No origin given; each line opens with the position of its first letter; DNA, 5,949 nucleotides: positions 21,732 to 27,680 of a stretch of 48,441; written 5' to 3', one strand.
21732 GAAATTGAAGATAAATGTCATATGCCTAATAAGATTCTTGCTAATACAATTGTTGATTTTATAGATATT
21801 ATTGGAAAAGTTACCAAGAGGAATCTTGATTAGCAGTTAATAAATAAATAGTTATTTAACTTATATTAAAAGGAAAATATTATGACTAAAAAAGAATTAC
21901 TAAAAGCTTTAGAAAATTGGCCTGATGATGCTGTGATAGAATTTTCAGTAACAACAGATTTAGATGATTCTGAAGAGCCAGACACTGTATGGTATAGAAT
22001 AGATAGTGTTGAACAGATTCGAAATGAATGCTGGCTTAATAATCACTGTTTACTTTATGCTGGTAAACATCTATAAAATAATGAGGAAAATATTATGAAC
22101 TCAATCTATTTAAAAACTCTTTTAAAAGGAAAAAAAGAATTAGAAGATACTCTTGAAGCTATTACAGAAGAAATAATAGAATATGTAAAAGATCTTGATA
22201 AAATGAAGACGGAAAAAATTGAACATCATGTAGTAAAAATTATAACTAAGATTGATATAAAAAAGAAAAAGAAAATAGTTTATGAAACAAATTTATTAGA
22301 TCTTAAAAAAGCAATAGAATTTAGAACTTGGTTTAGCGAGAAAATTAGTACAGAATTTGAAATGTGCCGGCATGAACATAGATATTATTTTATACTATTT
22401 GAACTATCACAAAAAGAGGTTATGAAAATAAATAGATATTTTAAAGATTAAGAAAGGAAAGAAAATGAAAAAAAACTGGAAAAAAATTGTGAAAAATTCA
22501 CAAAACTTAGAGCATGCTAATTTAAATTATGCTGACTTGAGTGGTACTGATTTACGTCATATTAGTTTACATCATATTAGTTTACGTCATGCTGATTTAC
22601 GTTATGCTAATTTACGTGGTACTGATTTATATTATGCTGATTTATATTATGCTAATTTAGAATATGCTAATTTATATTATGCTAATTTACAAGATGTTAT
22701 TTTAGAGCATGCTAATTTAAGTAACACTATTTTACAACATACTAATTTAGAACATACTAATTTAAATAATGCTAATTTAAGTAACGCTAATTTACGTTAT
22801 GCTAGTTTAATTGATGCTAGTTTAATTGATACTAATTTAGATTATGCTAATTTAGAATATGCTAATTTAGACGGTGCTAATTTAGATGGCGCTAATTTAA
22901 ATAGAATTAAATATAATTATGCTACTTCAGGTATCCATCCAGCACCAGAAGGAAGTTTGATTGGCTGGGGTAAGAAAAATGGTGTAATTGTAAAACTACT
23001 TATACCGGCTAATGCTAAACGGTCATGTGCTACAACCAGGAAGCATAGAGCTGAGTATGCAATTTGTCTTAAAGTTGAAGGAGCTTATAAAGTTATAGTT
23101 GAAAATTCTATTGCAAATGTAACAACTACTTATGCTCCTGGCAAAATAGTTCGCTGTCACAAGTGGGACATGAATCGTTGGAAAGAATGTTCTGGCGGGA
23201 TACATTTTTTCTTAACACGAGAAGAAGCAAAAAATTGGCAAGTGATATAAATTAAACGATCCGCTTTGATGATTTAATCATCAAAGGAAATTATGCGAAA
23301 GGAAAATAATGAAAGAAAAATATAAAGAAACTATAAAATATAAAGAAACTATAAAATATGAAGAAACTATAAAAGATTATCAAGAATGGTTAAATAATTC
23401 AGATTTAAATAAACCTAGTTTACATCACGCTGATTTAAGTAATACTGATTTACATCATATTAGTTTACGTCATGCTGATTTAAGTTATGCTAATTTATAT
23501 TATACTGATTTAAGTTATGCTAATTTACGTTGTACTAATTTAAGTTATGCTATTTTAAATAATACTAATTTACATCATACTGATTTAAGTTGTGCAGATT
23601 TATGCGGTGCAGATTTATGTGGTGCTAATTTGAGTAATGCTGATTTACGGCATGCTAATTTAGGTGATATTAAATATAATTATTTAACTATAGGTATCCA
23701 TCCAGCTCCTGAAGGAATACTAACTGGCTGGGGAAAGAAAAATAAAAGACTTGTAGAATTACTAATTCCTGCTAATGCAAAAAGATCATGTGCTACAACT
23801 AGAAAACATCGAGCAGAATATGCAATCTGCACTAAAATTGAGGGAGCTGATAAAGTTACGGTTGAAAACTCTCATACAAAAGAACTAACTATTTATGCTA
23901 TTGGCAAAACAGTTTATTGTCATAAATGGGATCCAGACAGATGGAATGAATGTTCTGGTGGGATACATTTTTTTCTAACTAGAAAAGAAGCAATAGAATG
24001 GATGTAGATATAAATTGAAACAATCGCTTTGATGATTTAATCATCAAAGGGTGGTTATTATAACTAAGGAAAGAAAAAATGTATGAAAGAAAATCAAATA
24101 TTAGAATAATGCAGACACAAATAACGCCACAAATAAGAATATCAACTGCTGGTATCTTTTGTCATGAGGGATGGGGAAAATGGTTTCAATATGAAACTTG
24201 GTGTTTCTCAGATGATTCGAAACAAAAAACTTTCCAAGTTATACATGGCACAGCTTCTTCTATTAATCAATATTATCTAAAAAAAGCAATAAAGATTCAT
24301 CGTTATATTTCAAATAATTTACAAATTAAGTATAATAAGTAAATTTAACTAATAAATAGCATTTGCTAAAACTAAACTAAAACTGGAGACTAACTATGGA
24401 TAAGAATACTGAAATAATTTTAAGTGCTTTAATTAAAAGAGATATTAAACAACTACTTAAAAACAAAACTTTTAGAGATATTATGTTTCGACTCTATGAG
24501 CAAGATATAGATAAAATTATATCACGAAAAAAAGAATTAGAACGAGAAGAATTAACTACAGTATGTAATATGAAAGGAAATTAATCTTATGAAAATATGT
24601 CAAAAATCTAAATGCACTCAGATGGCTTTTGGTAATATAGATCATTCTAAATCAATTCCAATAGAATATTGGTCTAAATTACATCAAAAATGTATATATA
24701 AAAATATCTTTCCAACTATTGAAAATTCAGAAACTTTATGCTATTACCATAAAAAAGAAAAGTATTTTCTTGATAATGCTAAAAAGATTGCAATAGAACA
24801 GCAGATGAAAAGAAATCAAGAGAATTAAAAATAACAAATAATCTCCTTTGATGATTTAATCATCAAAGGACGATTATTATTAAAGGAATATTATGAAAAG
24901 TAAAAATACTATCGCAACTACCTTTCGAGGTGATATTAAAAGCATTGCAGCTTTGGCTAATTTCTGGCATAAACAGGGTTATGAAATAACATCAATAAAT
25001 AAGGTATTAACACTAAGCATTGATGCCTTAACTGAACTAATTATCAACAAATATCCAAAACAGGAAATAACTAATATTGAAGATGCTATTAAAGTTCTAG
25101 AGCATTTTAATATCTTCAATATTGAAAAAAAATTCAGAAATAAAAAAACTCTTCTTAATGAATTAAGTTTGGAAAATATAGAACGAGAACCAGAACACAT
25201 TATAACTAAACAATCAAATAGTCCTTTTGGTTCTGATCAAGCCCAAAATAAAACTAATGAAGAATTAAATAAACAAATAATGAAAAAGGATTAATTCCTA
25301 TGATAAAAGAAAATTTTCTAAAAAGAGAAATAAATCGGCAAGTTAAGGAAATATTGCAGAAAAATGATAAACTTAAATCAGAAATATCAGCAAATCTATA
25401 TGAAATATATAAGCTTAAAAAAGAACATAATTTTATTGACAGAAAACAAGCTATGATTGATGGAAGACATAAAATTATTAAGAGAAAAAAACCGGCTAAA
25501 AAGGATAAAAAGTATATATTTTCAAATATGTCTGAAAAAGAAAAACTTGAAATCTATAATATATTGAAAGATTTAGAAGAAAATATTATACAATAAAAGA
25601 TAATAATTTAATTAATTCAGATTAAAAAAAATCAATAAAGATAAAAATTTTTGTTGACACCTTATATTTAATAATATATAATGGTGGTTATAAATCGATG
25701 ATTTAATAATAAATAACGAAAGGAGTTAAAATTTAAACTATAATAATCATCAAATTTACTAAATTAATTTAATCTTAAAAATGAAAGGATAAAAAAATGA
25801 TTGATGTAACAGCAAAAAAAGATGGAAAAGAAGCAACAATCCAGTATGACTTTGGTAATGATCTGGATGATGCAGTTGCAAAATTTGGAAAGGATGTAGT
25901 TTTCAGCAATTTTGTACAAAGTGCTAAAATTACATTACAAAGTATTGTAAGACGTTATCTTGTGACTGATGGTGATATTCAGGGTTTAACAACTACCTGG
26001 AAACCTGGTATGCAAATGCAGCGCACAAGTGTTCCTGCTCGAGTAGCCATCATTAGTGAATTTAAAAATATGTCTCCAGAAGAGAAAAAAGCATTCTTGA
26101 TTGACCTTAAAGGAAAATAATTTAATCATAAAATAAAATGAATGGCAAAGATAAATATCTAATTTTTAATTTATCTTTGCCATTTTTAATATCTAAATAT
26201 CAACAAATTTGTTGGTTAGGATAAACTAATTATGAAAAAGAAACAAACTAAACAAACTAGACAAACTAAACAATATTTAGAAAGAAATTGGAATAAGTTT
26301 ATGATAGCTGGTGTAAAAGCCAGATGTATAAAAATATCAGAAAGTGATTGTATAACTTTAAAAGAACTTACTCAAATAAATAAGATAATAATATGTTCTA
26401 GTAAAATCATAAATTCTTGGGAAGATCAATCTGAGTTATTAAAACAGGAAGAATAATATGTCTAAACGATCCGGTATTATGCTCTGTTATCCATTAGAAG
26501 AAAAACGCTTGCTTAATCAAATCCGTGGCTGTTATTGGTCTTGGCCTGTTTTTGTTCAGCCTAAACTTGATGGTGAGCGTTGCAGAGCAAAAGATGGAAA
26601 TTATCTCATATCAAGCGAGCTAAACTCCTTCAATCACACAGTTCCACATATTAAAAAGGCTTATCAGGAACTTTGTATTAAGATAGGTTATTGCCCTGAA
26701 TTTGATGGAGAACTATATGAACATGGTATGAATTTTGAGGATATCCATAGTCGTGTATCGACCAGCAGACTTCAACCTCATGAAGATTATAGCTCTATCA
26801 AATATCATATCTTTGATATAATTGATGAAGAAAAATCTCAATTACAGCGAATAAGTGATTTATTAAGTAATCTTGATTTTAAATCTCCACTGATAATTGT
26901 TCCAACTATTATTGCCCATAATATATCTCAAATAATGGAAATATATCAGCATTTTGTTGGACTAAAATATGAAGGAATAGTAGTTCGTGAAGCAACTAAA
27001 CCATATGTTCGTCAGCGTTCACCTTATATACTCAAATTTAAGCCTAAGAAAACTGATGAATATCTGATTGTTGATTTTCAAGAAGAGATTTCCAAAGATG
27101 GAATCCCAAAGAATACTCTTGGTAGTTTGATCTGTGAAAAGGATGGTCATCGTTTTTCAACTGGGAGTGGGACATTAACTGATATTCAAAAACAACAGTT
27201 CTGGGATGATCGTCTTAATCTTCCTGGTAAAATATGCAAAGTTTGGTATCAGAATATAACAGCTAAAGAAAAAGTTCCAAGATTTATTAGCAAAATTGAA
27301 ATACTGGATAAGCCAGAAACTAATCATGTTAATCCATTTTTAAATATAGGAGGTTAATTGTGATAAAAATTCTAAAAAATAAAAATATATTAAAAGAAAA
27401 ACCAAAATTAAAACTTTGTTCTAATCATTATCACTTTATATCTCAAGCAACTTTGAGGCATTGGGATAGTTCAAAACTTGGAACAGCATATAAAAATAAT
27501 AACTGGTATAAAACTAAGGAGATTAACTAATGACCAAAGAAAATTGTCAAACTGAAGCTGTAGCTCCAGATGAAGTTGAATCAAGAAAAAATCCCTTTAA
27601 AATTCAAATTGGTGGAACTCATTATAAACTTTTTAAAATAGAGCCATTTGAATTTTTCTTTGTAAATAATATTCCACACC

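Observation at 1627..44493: A perfectly conserved 21-bp palindrome in 22 copies punctuates both transcription arms of the phage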

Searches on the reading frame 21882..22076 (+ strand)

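Call 43: search_protein_families(library=pfam, proteins=[window:21882-22076:+], max_evalue=0.5)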
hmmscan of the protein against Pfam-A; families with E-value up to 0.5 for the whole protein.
window:21882-22076:+ (64 aa): 1 family
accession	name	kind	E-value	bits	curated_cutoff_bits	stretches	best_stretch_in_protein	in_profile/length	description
PF05685.18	Uma2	-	0.12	12.3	27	1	4-48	37-86/172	Putative restriction endonuclease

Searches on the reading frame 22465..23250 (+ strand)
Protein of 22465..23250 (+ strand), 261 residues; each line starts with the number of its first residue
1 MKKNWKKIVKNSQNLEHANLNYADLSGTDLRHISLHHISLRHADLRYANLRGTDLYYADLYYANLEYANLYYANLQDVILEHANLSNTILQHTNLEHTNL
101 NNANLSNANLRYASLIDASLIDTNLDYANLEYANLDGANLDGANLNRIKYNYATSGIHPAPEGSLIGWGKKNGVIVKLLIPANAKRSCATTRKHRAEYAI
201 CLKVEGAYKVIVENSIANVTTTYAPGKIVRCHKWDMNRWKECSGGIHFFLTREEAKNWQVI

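Call 23: search_protein_families(library=pfam, proteins=[window:22465-23250:+], max_evalue=0.01)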
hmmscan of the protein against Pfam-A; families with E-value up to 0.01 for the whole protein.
window:22465-23250:+ (261 aa): 4 families
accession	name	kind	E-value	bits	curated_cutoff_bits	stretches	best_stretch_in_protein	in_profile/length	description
PF00805.28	Pentapeptide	-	6.4e-39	131.5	20.2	5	68-107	1-40/40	Pentapeptide repeats (8 copies)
PF19062.5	DUF5758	-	1.2e-19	70.7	26.9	1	161-255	7-105/105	Family of unknown function (DUF5758)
PF13599.13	Pentapeptide_4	-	5.7e-18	65.2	38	3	100-152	8-60/78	Pentapeptide repeat region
PF13576.12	Pentapeptide_3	-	2.3e-05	25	27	0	101-143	2-47/48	Pentapeptide repeats (9 copies)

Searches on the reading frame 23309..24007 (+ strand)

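Call 23: search_protein_families(library=pfam, proteins=[window:23309-24007:+], max_evalue=0.01)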
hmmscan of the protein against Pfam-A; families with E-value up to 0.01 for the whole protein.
window:23309-24007:+ (232 aa): 3 families
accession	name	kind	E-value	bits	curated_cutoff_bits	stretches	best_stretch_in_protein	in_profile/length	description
PF00805.28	Pentapeptide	-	8.6e-27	92.8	20.2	3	81-118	1-38/40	Pentapeptide repeats (8 copies)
PF19062.5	DUF5758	-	5.3e-21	75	26.9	1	134-228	7-105/105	Family of unknown function (DUF5758)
PF13599.13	Pentapeptide_4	-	1.5e-07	31.8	38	1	37-107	7-77/78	Pentapeptide repeat region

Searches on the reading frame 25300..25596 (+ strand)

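Call 43: search_protein_families(library=pfam, proteins=[window:25300-25596:+], max_evalue=0.5)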
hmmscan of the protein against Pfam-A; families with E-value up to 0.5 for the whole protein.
window:25300-25596:+ (98 aa): 1 family
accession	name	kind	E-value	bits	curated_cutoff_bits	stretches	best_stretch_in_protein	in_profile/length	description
PF04027.18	DUF371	-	0.092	13.2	25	1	15-86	59-129/133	Domain of unknown function (DUF371)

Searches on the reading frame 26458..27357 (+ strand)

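Call 23: search_protein_families(library=pfam, proteins=[window:26458-27357:+], max_evalue=0.01)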
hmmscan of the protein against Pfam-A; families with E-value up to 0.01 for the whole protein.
window:26458-27357:+ (299 aa): 2 families
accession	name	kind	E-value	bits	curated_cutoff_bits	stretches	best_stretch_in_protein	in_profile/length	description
PF01068.26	DNA_ligase_A_M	-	4.3e-10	40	26.2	1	31-195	22-204/204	ATP dependent DNA ligase domain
PF14743.12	DNA_ligase_OB_2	-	5.2e-08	33.2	28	1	217-276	6-59/66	DNA ligase OB-like domain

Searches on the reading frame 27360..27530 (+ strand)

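Call 44: search_protein_families(library=pfam, proteins=[window:27360-27530:+], max_evalue=0.5)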
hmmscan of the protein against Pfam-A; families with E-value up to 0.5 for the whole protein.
window:27360-27530:+ (56 aa): 1 family
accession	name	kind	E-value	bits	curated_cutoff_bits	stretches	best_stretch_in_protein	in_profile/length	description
PF00376.29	MerR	-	0.27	11.5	28.2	1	27-41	11-25/38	MerR family regulatory protein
